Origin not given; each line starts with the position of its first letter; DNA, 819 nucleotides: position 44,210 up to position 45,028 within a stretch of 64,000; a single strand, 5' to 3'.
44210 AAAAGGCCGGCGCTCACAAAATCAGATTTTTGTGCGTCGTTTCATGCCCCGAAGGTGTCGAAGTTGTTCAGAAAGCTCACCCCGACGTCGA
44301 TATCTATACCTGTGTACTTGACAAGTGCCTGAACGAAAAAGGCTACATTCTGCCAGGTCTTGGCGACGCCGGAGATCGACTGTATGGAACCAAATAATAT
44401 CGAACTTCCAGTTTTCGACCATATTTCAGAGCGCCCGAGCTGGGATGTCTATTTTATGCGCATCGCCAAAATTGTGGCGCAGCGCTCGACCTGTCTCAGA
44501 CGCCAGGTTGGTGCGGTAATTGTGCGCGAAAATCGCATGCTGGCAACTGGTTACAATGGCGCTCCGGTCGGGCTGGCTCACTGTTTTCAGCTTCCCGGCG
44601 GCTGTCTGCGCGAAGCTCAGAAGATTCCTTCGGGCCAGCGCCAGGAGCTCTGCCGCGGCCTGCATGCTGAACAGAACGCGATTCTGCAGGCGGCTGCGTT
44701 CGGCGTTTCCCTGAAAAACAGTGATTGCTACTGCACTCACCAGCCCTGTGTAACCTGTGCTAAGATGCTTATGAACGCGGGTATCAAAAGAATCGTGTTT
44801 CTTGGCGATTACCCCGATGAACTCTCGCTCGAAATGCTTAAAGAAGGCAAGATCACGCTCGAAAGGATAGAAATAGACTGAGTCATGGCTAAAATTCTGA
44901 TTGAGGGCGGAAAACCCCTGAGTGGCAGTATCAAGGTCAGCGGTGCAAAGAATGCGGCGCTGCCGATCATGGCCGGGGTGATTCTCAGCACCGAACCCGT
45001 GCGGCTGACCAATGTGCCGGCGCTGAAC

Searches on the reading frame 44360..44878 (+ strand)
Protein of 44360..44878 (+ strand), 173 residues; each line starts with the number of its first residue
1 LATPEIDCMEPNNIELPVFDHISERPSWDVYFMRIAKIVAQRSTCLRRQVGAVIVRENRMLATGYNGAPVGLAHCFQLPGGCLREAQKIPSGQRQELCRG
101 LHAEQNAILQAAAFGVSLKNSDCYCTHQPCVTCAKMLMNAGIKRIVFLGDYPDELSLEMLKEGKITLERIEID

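Call 66: search_protein_families(library=pfam, proteins=[window:44360-44878:+], max_evalue=0.0001)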
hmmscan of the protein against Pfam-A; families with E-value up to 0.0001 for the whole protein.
window:44360-44878:+ (173 aa): 2 families
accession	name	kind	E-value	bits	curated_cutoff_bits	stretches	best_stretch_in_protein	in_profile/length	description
PF00383.29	dCMP_cyt_deam_1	-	4e-25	88.1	25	1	27-148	2-101/102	Cytidine and deoxycytidylate deaminase zinc-binding region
PF14437.12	MafB19-deam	-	9.1e-18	65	27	1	27-154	2-106/142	MafB19-like deaminase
